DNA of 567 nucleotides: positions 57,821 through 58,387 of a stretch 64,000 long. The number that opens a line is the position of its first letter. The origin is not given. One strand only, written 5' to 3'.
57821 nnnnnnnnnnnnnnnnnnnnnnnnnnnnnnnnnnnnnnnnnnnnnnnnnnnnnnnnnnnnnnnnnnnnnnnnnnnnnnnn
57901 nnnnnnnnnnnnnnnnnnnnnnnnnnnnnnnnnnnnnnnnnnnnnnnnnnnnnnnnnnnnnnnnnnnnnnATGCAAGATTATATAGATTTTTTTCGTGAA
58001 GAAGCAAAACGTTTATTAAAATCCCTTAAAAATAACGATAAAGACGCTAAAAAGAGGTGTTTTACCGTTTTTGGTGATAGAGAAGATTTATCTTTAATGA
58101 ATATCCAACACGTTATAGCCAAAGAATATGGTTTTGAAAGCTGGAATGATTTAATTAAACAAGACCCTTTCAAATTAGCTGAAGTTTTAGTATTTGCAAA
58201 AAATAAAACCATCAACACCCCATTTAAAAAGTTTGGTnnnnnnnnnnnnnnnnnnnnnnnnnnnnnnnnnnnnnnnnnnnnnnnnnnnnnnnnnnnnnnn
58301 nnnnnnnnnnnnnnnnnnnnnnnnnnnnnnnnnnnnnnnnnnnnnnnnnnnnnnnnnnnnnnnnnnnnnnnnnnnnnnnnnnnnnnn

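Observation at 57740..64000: Tandemly duplicated cassette: terminator, promoter, conserved leader, His-less subtilase-fold gene, GC hairpin, (GNAT), ABC exporter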

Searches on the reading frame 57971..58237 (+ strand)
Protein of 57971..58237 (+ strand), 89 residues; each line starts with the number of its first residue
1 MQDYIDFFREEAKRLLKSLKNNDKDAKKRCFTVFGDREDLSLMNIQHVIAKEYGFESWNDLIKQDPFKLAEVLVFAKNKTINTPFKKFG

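Call 42: search_protein_families(library=pfam, proteins=[window:57971-58237:+], max_evalue=10)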
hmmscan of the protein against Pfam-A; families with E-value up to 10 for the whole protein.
seq(89 aa): 1 family
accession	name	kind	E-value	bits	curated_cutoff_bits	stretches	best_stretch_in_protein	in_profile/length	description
PF04428.19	Choline_kin_N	-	0.059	13.4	22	1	6-20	24-38/51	Choline kinase N terminus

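Call 43: search_solved_structures(query=window:57971-58237:+, max_evalue=10, show_alignments=2)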
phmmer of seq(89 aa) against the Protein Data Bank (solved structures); distinct sequences matched with E-value up to 10: 1.
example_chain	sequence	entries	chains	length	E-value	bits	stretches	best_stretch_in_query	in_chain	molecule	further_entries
6dq3_A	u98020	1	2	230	0.93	13.2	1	13-62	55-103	Polysaccharide deacetylase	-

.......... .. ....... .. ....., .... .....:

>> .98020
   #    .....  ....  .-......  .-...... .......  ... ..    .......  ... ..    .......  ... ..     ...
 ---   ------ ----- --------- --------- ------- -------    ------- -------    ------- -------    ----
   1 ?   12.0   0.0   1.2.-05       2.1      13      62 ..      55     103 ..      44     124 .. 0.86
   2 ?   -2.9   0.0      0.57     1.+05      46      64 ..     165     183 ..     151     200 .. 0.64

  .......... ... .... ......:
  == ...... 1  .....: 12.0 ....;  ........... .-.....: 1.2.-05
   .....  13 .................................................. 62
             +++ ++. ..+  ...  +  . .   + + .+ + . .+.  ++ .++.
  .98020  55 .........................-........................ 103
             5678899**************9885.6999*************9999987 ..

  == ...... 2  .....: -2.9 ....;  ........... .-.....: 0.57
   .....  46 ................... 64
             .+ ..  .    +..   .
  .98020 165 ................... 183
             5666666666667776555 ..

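Call 55: find_homologous_proteins(query=A7, max_evalue=0.001)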
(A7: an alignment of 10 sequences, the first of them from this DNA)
Query A7 (10 sequences) (81 aa, profile of the alignment): 31 proteins with E <= 0.001 among 1544 candidates.
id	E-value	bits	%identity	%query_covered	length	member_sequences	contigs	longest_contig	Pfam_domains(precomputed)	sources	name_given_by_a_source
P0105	1.1e-36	143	58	100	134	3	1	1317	-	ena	-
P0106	1.3e-36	142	58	100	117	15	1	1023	-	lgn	-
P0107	1.7e-36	142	66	99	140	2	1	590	-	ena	-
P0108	7.4e-36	140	63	99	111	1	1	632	-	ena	-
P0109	2.7e-35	138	59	100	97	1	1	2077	-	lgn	-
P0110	3.3e-35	138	62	100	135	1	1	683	-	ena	-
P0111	4.2e-35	137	57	98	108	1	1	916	-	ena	-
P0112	1.7e-34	135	62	91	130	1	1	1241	-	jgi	jgi:hypothetical protein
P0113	2.2e-34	135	61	99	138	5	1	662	-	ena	-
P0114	5.0e-34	134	81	100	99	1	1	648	-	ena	-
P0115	1.5e-33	132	58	100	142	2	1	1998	-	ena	-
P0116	3.9e-32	128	67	96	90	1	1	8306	-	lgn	-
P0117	8.3e-27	111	61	77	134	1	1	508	-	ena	-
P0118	7.9e-26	108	50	77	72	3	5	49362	-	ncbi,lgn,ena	-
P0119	1.4e-24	104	55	81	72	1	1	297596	-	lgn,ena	-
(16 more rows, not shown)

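Call 63: search_protein_representatives(alignment_id=A8)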
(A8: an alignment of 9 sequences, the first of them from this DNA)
Query: 9 sequences, 81 profile positions. Proteins with E-value up to 0.001 (for the whole library): 903; up to 1e-10: 63; up to 1e-30: 14. The best 150 are listed.
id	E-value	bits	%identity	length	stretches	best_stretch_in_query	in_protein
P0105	6.2e-39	148.2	-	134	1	1-81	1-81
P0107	7.5e-38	144.7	-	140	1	1-81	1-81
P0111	5.7e-37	141.9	-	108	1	1-79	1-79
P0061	8.5e-37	141.3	-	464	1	1-81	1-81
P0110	1.4e-36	140.6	-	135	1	1-81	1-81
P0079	1.6e-36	140.4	-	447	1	1-80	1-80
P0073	2.4e-36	139.9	-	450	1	1-81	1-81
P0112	4.8e-36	138.9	-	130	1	1-75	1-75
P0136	1.5e-35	137.4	-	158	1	1-81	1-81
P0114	5.1e-35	135.6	-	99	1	1-81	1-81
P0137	5.9e-35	135.4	-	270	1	1-81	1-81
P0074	6.4e-34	132.1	-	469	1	1-81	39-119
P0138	4.6e-33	129.3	-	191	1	1-80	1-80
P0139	1.7e-31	124.3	-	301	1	1-81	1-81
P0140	2.0e-28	114.5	-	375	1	1-77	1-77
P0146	3.2e-15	72.2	-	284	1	4-78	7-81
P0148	7.8e-15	70.9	-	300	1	5-78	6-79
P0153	4.7e-14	68.4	-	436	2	5-66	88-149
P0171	4.6e-11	58.9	-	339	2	5-60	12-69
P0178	9.4e-11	57.9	-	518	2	5-64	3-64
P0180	9.7e-11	57.8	-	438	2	5-64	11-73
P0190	4.4e-10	55.7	-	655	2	5-63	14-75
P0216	5.2e-09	52.3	-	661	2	5-64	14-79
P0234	2.1e-08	50.4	-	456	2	5-62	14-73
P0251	5.2e-08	49.1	-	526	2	6-64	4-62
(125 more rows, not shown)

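Call 64: search_protein_families(library=pfam, proteins=[P0146, P0148, P0153, P0178, P0180, P0190, P0216, P0234, P0251, P0171], max_evalue=0.001)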
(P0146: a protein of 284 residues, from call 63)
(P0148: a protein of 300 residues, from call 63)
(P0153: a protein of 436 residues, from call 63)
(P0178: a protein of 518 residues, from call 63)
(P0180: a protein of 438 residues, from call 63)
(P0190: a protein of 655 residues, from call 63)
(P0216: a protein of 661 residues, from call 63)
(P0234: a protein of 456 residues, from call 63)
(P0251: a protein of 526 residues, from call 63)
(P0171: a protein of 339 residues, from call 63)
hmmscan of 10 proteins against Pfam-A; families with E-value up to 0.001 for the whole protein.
P0146 (284 aa): 1 family
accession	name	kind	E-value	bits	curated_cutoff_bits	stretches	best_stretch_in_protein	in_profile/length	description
PF06855.17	YozE_SAM_like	-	4e-05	24.2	25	1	212-274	2-65/66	YozE SAM-like fold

P0148 (300 aa): 0 families

P0153 (436 aa): 5 families
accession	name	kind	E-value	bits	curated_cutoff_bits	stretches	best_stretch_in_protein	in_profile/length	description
PF12796.13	Ank_2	-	4.2e-17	62.9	27.3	3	238-312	1-80/90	Ankyrin repeats (3 copies)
PF13857.12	Ank_5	-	3.3e-15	56.4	27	0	366-417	1-52/56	Ankyrin repeats (many copies)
PF13606.12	Ank_3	-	2.1e-12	46.3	22.3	0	351-374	6-29/30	Ankyrin repeat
PF00023.36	Ank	-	1.1e-11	44.7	21.1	0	382-407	4-29/33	Ankyrin repeat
PF13637.12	Ank_4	-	1.2e-11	44.9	22.7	1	353-400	3-50/50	Ankyrin repeats (many copies)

P0178 (518 aa): 5 families
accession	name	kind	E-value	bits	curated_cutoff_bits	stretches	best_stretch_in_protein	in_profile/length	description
PF12796.13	Ank_2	-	1.1e-20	74.3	27.3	2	304-366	30-90/90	Ankyrin repeats (3 copies)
PF00023.36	Ank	-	2.9e-19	68.5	21.1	1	336-367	2-33/33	Ankyrin repeat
PF13637.12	Ank_4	-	2.5e-18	66.2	22.7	1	307-356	1-50/50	Ankyrin repeats (many copies)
PF13606.12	Ank_3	-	7.8e-15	53.8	22.3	1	336-362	2-28/30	Ankyrin repeat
PF13857.12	Ank_5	-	7e-14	52.2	27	1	336-366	16-46/56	Ankyrin repeats (many copies)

P0180 (438 aa): 2 families
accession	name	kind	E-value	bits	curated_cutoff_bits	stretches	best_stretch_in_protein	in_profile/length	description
PF12796.13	Ank_2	-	1.4e-05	26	27.3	0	366-430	27-83/90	Ankyrin repeats (3 copies)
PF00023.36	Ank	-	6.3e-05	23.5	21.1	0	377-400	8-31/33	Ankyrin repeat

P0190 (655 aa): 2 families
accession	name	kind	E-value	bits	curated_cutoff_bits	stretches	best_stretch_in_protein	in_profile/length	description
PF23598.1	LRR_14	-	9.3e-10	38.2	40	0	500-632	135-271/353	Leucine-rich repeat region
PF24758.1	LRR_At5g56370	-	0.00011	22.4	27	0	500-612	33-142/227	FBD-associated F-box protein At5g56370, LRR repeats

P0216 (661 aa): 2 families
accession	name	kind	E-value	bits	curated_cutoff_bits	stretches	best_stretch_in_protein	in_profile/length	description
PF23598.1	LRR_14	-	2.8e-07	30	40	0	226-333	95-200/353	Leucine-rich repeat region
PF24758.1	LRR_At5g56370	-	8.8e-05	22.7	27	0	504-633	31-160/227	FBD-associated F-box protein At5g56370, LRR repeats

P0234 (456 aa): 6 families
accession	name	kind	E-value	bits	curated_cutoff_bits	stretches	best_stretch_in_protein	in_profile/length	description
PF12796.13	Ank_2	-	3.3e-20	72.9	27.3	2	355-415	31-89/90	Ankyrin repeats (3 copies)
PF13606.12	Ank_3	-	5.1e-19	66.6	22.3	0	356-381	5-30/30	Ankyrin repeat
PF13637.12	Ank_4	-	4.2e-18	65.5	22.7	2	359-406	3-50/50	Ankyrin repeats (many copies)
PF13857.12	Ank_5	-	7e-18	65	27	1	373-416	2-46/56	Ankyrin repeats (many copies)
PF00023.36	Ank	-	8.9e-18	63.8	21.1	1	387-415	3-31/33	Ankyrin repeat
PF24521.3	Ank_KRIT1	-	1.2e-05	25.5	80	0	354-409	47-108/149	KRIT1 ankyrin-repeats domain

P0251 (526 aa): 6 families
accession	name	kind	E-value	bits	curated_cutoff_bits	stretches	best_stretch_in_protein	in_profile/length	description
PF12796.13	Ank_2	-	7e-25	87.9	27.3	2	339-401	30-90/90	Ankyrin repeats (3 copies)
PF13606.12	Ank_3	-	1.3e-19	68.3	22.3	0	371-396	2-27/30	Ankyrin repeat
PF13637.12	Ank_4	-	1.2e-17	64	22.7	1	342-391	1-50/50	Ankyrin repeats (many copies)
PF00023.36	Ank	-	6.9e-17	61.1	21.1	1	371-401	2-32/33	Ankyrin repeat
PF13857.12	Ank_5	-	3e-13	50.2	27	1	370-410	15-54/56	Ankyrin repeats (many copies)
PF24521.3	Ank_KRIT1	-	1.3e-06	28.6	80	0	339-417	47-130/149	KRIT1 ankyrin-repeats domain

P0171 (339 aa): 2 families
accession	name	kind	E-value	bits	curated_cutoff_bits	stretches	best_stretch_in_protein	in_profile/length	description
PF12796.13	Ank_2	-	0.00014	22.8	27.3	1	233-283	31-79/90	Ankyrin repeats (3 copies)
PF13637.12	Ank_4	-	0.00024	21.8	22.7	0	241-275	7-41/50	Ankyrin repeats (many copies)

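Call 79: predict_structure(alignment_id=A8)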
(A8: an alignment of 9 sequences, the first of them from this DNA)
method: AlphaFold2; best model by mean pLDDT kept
length: 81 residues; sequences in the alignment: 9
mean_pLDDT: 88.4   pTM: 0.75
mean pLDDT of the five models: 88.4, 87.9, 87.5, 85.1, 83.8
residues with pLDDT >= 90: 56; 70-90: 20; 50-70: 3; < 50: 2
segments of 3 or more residues with pLDDT < 50: none
pLDDT, mean of each block of 10 residues (from residue 1): 82 94 92 88 94 92 90 80 44
secondary structure, 60 per line:
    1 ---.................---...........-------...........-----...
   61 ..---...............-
elements in order: H4-20 H24-34 H42-52 H58-62 H66-80
